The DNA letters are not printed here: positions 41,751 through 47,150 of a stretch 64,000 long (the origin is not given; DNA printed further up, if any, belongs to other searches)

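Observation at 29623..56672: Co-oriented ECF sigma / TPR Ser-Thr kinase / SapC / giant TpsA / TpsB block wedged between recQ and the tol-pal-queEC-tRNA-Lys cluster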

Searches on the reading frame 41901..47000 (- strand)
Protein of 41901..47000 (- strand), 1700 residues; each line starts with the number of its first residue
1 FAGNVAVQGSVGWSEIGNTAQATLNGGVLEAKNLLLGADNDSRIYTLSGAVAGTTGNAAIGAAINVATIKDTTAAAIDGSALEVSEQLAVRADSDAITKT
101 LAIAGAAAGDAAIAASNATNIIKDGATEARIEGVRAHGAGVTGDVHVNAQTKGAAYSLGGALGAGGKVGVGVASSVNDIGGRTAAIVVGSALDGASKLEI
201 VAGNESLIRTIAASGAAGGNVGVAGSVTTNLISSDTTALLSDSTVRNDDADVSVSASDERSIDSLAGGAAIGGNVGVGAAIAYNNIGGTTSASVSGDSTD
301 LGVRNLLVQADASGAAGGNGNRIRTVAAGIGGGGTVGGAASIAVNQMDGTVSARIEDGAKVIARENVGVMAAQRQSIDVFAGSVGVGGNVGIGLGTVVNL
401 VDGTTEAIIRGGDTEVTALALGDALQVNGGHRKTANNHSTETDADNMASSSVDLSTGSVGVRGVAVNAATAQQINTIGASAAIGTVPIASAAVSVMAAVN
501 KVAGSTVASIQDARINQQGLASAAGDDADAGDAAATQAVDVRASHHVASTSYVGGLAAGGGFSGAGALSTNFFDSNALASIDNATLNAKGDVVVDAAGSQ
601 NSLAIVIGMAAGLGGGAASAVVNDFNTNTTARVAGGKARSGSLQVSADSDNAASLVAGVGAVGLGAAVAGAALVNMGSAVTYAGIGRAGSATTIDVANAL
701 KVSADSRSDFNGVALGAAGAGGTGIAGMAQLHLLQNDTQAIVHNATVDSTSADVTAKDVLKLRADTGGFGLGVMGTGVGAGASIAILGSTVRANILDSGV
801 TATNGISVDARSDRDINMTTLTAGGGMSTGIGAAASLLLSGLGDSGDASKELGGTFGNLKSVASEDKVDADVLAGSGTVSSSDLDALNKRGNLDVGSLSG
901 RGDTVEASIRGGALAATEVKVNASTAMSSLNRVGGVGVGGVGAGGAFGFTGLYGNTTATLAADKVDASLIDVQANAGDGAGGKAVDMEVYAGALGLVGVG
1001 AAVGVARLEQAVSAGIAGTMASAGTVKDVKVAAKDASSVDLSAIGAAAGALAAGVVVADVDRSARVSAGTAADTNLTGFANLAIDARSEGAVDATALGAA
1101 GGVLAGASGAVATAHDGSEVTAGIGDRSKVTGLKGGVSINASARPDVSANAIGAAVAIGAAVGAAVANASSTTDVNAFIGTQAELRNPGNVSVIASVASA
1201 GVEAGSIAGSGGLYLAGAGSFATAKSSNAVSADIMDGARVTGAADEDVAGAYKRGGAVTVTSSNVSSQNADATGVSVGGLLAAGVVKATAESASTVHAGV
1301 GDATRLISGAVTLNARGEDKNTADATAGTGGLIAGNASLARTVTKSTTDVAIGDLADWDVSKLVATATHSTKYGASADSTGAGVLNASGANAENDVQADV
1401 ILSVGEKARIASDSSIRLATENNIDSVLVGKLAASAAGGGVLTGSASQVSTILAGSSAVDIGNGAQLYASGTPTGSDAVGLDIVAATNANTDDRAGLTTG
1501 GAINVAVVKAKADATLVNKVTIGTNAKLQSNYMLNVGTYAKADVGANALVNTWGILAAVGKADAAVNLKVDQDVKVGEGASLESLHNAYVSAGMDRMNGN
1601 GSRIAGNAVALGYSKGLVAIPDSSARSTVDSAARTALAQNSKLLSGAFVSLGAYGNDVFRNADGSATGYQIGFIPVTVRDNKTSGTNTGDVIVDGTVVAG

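Call 63: search_protein_families(library=ncbifam, proteins=[window:41901-47000:-], max_evalue=0.001)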
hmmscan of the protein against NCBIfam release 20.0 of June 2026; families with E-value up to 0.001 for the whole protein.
window:41901-47000:- (1700 aa): 1 family
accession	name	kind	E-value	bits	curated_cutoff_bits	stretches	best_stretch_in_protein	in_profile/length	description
NF012206.1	LktA_tand_53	repeat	2.2e-51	171.8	50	8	334-387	1-53/53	tandem repeat-containing filamentous protein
